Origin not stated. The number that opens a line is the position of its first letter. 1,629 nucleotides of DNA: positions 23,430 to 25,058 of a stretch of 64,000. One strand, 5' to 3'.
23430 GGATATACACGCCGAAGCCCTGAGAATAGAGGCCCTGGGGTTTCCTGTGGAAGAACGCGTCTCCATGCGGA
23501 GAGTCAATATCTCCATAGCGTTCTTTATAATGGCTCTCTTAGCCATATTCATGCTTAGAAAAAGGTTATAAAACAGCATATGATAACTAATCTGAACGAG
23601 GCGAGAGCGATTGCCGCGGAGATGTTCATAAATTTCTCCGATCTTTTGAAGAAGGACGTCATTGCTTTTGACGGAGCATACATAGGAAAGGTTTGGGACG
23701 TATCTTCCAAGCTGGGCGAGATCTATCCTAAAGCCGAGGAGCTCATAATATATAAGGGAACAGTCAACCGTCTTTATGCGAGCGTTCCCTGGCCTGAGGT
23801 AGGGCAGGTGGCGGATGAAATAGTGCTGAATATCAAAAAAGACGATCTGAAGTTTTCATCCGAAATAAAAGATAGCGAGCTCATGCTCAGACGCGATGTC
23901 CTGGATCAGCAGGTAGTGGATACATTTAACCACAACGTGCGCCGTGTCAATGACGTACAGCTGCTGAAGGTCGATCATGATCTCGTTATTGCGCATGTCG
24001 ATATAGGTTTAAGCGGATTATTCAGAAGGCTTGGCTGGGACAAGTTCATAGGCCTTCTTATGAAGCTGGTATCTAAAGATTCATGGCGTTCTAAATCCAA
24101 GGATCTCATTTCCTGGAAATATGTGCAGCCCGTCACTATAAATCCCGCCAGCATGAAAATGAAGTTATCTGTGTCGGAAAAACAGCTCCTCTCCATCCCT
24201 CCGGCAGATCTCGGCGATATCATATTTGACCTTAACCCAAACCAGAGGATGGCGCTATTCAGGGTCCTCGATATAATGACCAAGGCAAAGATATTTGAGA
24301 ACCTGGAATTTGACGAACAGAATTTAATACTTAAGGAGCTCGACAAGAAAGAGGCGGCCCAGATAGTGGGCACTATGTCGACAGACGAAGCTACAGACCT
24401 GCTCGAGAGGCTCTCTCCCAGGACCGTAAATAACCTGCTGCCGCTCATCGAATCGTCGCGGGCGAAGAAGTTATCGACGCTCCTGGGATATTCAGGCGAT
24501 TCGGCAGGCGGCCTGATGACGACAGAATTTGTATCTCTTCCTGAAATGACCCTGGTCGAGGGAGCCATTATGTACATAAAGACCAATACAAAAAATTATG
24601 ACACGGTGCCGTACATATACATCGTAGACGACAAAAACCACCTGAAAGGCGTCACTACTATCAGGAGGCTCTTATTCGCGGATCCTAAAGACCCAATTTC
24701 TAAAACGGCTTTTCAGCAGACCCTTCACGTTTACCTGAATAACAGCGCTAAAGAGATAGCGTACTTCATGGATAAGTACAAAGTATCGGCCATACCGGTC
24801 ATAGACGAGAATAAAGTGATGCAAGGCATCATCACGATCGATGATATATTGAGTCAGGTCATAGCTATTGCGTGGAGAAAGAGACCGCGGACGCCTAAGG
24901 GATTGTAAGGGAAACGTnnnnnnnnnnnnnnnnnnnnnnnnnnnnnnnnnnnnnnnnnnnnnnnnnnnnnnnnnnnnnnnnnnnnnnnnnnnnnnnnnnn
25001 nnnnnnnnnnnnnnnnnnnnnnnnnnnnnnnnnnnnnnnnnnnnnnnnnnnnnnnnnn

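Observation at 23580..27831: Candidate Mg2+ homeostasis locus built around an NRAMP-family protein lacking the canonical transition-metal binding residues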

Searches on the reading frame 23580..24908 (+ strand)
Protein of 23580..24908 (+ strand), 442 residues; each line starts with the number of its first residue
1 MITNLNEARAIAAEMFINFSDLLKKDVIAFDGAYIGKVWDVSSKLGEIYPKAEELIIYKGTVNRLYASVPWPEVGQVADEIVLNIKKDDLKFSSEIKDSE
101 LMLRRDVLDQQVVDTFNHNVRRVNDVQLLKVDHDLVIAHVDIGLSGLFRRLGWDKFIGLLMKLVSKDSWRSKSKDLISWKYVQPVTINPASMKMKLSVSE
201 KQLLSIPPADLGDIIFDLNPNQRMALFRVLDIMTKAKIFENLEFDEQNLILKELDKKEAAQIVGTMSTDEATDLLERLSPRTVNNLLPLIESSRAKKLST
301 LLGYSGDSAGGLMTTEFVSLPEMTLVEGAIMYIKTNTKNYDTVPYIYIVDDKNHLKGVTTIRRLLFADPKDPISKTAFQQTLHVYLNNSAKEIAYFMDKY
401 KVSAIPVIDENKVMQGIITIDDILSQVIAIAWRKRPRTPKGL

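Call 3: search_protein_families(library=pfam, proteins=[window:23580-24908:+], max_evalue=0.01)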
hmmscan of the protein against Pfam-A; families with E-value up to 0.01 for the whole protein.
window:23580-24908:+ (442 aa): 3 families
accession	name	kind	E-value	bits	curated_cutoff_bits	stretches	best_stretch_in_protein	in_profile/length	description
PF03448.22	MgtE_N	-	2.4e-22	79.8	25.9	1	207-305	2-100/102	MgtE intracellular N domain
PF00571.33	CBS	-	1.8e-13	51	24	2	383-426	11-54/57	CBS domain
PF05239.21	PRC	-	0.0006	20.2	21.2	1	17-89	4-77/78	PRC-barrel domain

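Call 4: search_protein_families(library=ncbifam, proteins=[window:23580-24908:+], max_evalue=0.01)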
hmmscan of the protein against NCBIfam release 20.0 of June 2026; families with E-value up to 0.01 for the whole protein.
window:23580-24908:+ (442 aa): 10 families
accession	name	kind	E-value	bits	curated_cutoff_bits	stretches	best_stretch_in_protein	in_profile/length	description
TIGR00400.1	mgtE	equivalog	1.1e-48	166.2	232.75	1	200-428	24-252/450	magnesium transporter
NF011443.0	PRK14869.1-5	equivalog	3.3e-06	25.8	335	1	374-430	72-128/546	putative manganese-dependent inorganic diphosphatase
TIGR01186.1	proV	subfamily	9.7e-06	24.9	326.6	1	342-427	272-357/363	betaine/proline/choline family ABC transporter ATP-binding protein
NF041552.1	TF_PrdR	equivalog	1.6e-05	23.4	795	1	312-427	11-125/577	sigma-54 dependent transcriptional regulator PrdR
NF041630.1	CBS_CbpB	equivalog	3e-05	23.9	125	1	383-429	23-69/143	cyclic-di-AMP-binding protein CbpB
TIGR01302.1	IMP_dehydrog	equivalog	4.5e-05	22.5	481.5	1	330-425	99-198/450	IMP dehydrogenase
NF011440.0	PRK14869.1-2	equivalog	0.00035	19.3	746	1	375-429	71-125/541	putative manganese-dependent inorganic diphosphatase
NF038279.1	TF_CBS_SpxR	exception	0.00092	18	600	1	347-427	225-305/427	CBS-HotDog domain-containing transcription factor SpxR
NF008581.0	PRK11543.1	equivalog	0.0075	15.3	481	0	347-425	234-317/321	arabinose-5-phosphate isomerase GutQ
NF011448.0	PRK14869.2-4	equivalog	0.0083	14.5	562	0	395-429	98-132/563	putative manganese-dependent inorganic diphosphatase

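Call 12: find_homologous_proteins(query=window:23580-24908:+, max_evalue=0.00001)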
Query window:23580-24908:+ (442 aa): 1657 proteins with E <= 0.00001 among 8000 candidates; the best 120 are listed.
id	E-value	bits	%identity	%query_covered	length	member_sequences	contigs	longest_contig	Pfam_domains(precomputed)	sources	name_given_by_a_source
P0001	4.1e-286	966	100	100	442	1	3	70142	PF00571.34,PF03448.23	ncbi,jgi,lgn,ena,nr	ncbi:MAG: CBS domain-containing protein [Candidatus Omnitrophica bacterium]|nr:CBS domain-containing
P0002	1.1e-284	962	100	100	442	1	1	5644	PF00571.34,PF03448.23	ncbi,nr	ncbi:MAG: CBS domain-containing protein [Candidatus Omnitrophica bacterium]|nr:CBS domain-containing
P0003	1.6e-284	961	100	100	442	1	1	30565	PF00571.34,PF03448.23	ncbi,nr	ncbi:MAG: CBS domain-containing protein [Candidatus Omnitrophica bacterium]|nr:CBS domain-containing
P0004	4.3e-261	884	91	100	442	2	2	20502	PF00571.34,PF03448.23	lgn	-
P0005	4.4e-257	871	89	100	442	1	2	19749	PF00571.34,PF03448.23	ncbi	-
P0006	1.6e-242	823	85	100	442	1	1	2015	PF00571.34,PF03448.23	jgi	jgi:CBS domain-containing protein/sporulation protein YlmC with PRC-barrel domain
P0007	5.7e-239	811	83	100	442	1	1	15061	PF00571.34,PF03448.23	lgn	-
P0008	2.6e-237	806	81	100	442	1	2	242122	PF00571.34,PF03448.23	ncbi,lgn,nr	ncbi:MAG: CBS domain-containing protein [Candidatus Omnitrophica bacterium]|nr:CBS domain-containing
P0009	5.4e-236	801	84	100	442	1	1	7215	PF00571.34,PF03448.23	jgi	-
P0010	1.1e-234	797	83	100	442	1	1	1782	PF00571.34,PF03448.23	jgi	jgi:CBS domain-containing protein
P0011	3.1e-234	796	82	100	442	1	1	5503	PF00571.34,PF03448.23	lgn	-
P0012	5.3e-232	788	82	100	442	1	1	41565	PF00571.34,PF03448.23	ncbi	ncbi:MAG: CBS domain-containing protein [Candidatus Omnitrophota bacterium]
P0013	7.6e-232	788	81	100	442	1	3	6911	PF00571.34,PF03448.23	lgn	-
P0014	1.9e-227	773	79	100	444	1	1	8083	PF00571.34,PF03448.23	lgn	-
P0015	1.9e-219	747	76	100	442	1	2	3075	PF00571.34,PF03448.23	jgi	jgi:CBS domain-containing protein/sporulation protein YlmC with PRC-barrel domain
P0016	1.0e-217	741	78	100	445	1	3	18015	PF00571.34,PF03448.23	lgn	-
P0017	1.0e-213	728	74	100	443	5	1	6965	PF00571.34,PF03448.23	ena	-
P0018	1.2e-207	708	71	100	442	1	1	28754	PF00571.34,PF03448.23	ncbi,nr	ncbi:MAG: magnesium transporter [Candidatus Omnitrophica bacterium]|nr:magnesium transporter [Candid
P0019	1.3e-206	704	71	99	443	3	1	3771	PF00571.34,PF03448.23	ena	-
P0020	2.2e-206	704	72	99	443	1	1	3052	PF00571.34,PF03448.23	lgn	-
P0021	8.2e-204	695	72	97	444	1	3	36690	PF00571.34,PF03448.23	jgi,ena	-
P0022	4.1e-203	693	71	100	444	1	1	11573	PF00571.34,PF05239.22,PF03448.23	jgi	jgi:CBS domain-containing protein/sporulation protein YlmC with PRC-barrel domain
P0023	7.5e-203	692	71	100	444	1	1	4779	PF00571.34,PF03448.23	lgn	-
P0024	3.6e-201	687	70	100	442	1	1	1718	PF00571.34,PF03448.23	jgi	-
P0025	5.1e-201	686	70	100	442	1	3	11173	PF00571.34,PF05239.22,PF03448.23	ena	-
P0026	7.1e-201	686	69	100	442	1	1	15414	PF00571.34,PF05239.22,PF03448.23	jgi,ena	-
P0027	7.9e-201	685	69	100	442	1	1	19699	PF00571.34,PF05239.22,PF03448.23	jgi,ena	-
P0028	8.9e-201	685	70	100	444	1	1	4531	PF00571.34,PF05239.22,PF03448.23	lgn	-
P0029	1.2e-200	685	71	97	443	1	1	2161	PF00571.34,PF03448.23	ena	-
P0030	1.8e-200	684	71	97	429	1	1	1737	PF00571.34,PF03448.23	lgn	-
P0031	7.4e-200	682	69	100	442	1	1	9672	PF00571.34,PF05239.22,PF03448.23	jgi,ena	-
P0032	1.5e-199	681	69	100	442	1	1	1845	PF00571.34,PF03448.23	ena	-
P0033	2.3e-199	681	71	100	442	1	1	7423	PF00571.34,PF03448.23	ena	-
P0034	2.6e-198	677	69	100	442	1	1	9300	PF00571.34,PF03448.23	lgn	-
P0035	2.9e-198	677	71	97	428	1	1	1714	PF00571.34,PF05239.22,PF03448.23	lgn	-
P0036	3.8e-198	677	70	99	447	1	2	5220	PF00571.34,PF05239.22,PF03448.23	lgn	-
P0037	1.2e-196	672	68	100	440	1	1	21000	PF00571.34,PF03448.23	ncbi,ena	-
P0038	2.2e-196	671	69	100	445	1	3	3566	PF00571.34,PF03448.23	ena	-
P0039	9.3e-196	669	69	100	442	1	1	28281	PF00571.34,PF03448.23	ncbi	ncbi:MAG: CBS domain-containing protein [Candidatus Omnitrophota bacterium]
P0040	1.5e-195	668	69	100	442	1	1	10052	PF00571.34,PF03448.23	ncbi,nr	ncbi:MAG: CBS domain-containing protein [Candidatus Omnitrophota bacterium]|nr:CBS domain-containing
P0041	2.7e-195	667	68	100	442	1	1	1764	PF00571.34,PF05239.22,PF03448.23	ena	-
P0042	5.4e-195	666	68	100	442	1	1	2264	PF00571.34,PF03448.23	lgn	-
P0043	7.3e-195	666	68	100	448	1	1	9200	PF00571.34,PF03448.23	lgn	-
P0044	1.4e-194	665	68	99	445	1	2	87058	PF00571.34,PF03448.23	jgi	jgi:CBS domain-containing protein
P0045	2.2e-194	664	69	100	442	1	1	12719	PF00571.34,PF03448.23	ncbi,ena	-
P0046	2.7e-194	664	68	100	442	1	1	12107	PF00571.34,PF03448.23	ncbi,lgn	-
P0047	7.9e-194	662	70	100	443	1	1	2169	PF00571.34,PF05239.22,PF03448.23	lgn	-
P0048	1.0e-193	662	69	100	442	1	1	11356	PF00571.34,PF03448.23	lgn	-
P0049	2.4e-193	661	67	100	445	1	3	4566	PF00571.34,PF03448.23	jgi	jgi:CBS domain-containing protein/sporulation protein YlmC with PRC-barrel domain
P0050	7.6e-193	659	69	97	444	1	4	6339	PF00571.34,PF05239.22,PF03448.23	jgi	jgi:CBS domain-containing protein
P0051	1.5e-192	658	69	98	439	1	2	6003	PF00571.34,PF05239.22,PF03448.23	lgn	-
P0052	3.3e-192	657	68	98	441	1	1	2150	PF00571.34,PF03448.23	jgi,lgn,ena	-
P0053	3.8e-192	657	67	100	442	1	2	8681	PF00571.34,PF03448.23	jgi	jgi:magnesium transporter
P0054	6.5e-192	656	69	99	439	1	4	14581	PF00571.34,PF03448.23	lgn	-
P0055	7.3e-192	656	67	100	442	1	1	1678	PF00571.34,PF03448.23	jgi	-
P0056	8.8e-192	656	66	100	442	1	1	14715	PF00571.34,PF03448.23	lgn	-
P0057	1.2e-191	655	67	100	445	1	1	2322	PF00571.34,PF05239.22,PF03448.23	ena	-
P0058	1.4e-191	655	66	100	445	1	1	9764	PF00571.34,PF03448.23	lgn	-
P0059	3.0e-191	654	71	92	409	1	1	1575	PF00571.34,PF03448.23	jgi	jgi:CBS domain-containing protein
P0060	3.1e-191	654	68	100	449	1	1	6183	PF00571.34,PF05239.22,PF03448.23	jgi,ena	-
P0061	7.4e-191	653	67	98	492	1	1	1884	PF00571.34,PF03448.23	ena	-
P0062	1.5e-190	652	67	100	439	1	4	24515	PF00571.34,PF05239.22,PF03448.23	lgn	-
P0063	1.6e-190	652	66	100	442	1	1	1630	PF00571.34,PF03448.23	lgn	-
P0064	2.1e-190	651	68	99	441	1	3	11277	PF00571.34,PF03448.23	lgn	-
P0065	2.2e-190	651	68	99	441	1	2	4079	PF00571.34,PF03448.23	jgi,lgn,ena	-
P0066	3.1e-190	651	67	100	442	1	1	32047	PF00571.34,PF03448.23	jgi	jgi:CBS domain-containing protein/sporulation protein YlmC with PRC-barrel domain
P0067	4.3e-190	650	67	98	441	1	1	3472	PF00571.34,PF03448.23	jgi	jgi:CBS domain-containing protein/sporulation protein YlmC with PRC-barrel domain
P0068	5.4e-190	650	68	100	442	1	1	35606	PF00571.34,PF03448.23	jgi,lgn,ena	-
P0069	2.4e-189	648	68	98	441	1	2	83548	PF00571.34,PF03448.23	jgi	jgi:magnesium transporter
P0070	2.8e-189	647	66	100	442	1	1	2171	PF00571.34,PF03448.23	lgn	-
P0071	3.3e-189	647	66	99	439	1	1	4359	PF00571.34,PF05239.22,PF03448.23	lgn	-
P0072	3.6e-189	647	66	100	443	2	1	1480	PF00571.34,PF03448.23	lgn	-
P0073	4.9e-189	647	67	99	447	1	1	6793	PF00571.34,PF03448.23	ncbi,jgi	-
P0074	8.7e-189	646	66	100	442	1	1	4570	PF00571.34,PF03448.23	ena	-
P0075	9.3e-189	646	68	97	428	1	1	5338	PF00571.34,PF03448.23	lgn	-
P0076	2.0e-188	645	66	100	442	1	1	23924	PF00571.34,PF03448.23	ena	-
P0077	5.5e-188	643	68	98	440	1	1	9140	PF00571.34,PF03448.23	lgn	-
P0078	5.6e-188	643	67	99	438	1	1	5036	PF00571.34,PF03448.23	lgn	-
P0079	5.7e-187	640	64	100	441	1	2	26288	PF00571.34,PF03448.23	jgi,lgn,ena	-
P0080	1.2e-186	639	65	100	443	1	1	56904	PF00571.34,PF03448.23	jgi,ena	-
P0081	1.3e-186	639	65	99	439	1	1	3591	PF00571.34,PF05239.22,PF03448.23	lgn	-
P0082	2.6e-186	638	66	100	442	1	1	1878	PF00571.34,PF03448.23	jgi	jgi:CBS domain-containing protein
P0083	3.9e-186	637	65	100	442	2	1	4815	PF00571.34,PF03448.23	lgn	-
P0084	8.1e-186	636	66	99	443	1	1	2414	PF00571.34,PF03448.23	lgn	-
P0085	2.4e-185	635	67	100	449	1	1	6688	PF00571.34,PF03448.23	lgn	-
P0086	6.9e-185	633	65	100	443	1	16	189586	PF00571.34,PF03448.23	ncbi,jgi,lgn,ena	-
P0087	8.9e-185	633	67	100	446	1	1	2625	PF00571.34,PF03448.23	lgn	-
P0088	2.0e-184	631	66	98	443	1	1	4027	PF00571.34,PF03448.23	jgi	jgi:CBS domain-containing protein/sporulation protein YlmC with PRC-barrel domain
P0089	2.4e-184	631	66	99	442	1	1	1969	PF00571.34,PF03448.23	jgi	jgi:CBS domain-containing protein/sporulation protein YlmC with PRC-barrel domain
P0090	4.9e-184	630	65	100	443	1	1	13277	PF00571.34,PF03448.23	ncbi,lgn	-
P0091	6.0e-184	630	66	99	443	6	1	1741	PF00571.34,PF05239.22,PF03448.23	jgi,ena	-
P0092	7.0e-184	630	65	100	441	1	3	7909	PF00571.34,PF03448.23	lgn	-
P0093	1.1e-183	629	65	98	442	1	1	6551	PF00571.34,PF03448.23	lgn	-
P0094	1.3e-183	629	65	99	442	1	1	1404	PF00571.34,PF03448.23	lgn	-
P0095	3.1e-183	628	64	100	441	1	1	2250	PF00571.34,PF03448.23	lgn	-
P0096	3.6e-183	627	64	99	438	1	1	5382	PF00571.34,PF03448.23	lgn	-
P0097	5.3e-183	627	64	99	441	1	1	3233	PF00571.34,PF03448.23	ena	-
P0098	5.9e-183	627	66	100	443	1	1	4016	PF00571.34,PF03448.23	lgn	-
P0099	1.1e-182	626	66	97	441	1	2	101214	PF00571.34,PF03448.23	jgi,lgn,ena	-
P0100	2.1e-182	625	64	100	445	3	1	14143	PF00571.34,PF03448.23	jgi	-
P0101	2.8e-182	624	62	100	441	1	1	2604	PF00571.34,PF03448.23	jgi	-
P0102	3.0e-182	624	65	99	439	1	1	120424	PF00571.34,PF03448.23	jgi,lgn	-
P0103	3.0e-182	624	64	100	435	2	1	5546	PF00571.34,PF05239.22,PF03448.23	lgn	-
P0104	3.7e-182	624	65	97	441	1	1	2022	PF00571.34,PF03448.23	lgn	-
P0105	4.3e-182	624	63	100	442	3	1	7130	PF00571.34,PF03448.23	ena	-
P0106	6.8e-182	623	64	100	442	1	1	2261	PF00571.34,PF03448.23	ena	-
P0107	1.1e-181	622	64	100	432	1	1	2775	PF00571.34,PF03448.23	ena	-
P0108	1.6e-181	622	65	99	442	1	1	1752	PF00571.34,PF05239.22,PF03448.23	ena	-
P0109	1.6e-181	622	65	98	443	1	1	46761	PF00571.34,PF03448.23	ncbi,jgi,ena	ncbi:MAG: CBS domain-containing protein [Candidatus Omnitrophota bacterium]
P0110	1.9e-181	622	65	100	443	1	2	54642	PF00571.34,PF03448.23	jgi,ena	jgi:CBS domain-containing protein/sporulation protein YlmC with PRC-barrel domain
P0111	3.6e-181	621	65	100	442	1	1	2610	PF00571.34,PF03448.23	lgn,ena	-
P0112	3.6e-181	621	65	98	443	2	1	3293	PF00571.34,PF03448.23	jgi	jgi:CBS domain-containing protein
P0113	4.1e-181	621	64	100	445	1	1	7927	PF00571.34,PF03448.23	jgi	jgi:CBS domain-containing protein/sporulation protein YlmC with PRC-barrel domain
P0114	9.3e-181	619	63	100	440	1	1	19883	PF00571.34,PF03448.23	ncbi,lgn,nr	ncbi:MAG: CBS domain-containing protein [Candidatus Omnitrophica bacterium]|nr:CBS domain-containing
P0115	1.4e-180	619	63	99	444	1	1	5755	PF00571.34,PF03448.23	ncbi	-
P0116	2.2e-180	618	64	100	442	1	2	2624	PF00571.34,PF03448.23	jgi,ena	-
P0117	2.2e-180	618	65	99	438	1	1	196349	PF00571.34,PF03448.23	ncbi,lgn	-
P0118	2.5e-180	618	65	100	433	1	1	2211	PF00571.34,PF03448.23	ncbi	-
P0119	4.3e-180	617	63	100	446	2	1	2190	PF00571.34,PF03448.23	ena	-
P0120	4.4e-180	617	63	100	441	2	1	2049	PF00571.34,PF03448.23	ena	-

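Call 24: search_solved_structures(query=A2, max_evalue=0.01, show_alignments=2)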
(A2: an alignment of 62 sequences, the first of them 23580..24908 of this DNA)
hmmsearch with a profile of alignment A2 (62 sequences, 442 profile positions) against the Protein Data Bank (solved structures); distinct sequences matched with E-value up to 0.01: 38.
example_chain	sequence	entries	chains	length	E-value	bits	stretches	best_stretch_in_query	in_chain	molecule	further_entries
2yvy_A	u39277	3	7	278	7.7e-43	150.1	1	203-426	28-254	Mg2+ transporter MgtE | Magnesium transporter MgtE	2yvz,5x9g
2yvx_A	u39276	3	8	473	3.5e-42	147.9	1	203-426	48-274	Mg2+ transporter MgtE | Magnesium transporter MgtE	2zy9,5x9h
2oux_A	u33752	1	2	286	7.4e-38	133.7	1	212-425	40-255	Magnesium transporter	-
8gpv_A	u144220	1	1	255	4.4e-37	131.1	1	202-425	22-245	Magnesium transporter MgtE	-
8gps_A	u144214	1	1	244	6e-36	127.4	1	204-427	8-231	MgtE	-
3kpb_A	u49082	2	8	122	1.2e-10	44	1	366-423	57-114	Uncharacterized protein MJ0100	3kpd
3kpc_A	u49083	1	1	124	1.2e-10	44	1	366-423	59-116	Uncharacterized protein MJ0100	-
2p9m_A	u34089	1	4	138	5e-08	35.3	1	377-428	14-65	Hypothetical protein MJ0922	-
3tsb_A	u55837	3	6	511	1.1e-07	34.3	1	390-428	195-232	Inosine-5'-monophosphate dehydrogenase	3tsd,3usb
3kh5_A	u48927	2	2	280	1.3e-07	34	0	387-425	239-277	protein MJ1225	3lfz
2yzq_A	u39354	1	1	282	1.3e-06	30.7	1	343-426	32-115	Putative uncharacterized protein PH1780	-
5ks7_A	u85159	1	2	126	1.7e-06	30.3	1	311-427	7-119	Carnitine transport ATP-binding protein OpuCA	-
9sr9_H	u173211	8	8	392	3.3e-06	29.4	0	390-428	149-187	Dehydrogenase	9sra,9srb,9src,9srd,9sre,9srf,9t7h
5g5r_A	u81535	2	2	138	4.5e-06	28.9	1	312-436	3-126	SITE-2 PROTEASE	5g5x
2o16_A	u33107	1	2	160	7.4e-06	28.2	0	381-428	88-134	Acetoin utilization protein AcuB, putative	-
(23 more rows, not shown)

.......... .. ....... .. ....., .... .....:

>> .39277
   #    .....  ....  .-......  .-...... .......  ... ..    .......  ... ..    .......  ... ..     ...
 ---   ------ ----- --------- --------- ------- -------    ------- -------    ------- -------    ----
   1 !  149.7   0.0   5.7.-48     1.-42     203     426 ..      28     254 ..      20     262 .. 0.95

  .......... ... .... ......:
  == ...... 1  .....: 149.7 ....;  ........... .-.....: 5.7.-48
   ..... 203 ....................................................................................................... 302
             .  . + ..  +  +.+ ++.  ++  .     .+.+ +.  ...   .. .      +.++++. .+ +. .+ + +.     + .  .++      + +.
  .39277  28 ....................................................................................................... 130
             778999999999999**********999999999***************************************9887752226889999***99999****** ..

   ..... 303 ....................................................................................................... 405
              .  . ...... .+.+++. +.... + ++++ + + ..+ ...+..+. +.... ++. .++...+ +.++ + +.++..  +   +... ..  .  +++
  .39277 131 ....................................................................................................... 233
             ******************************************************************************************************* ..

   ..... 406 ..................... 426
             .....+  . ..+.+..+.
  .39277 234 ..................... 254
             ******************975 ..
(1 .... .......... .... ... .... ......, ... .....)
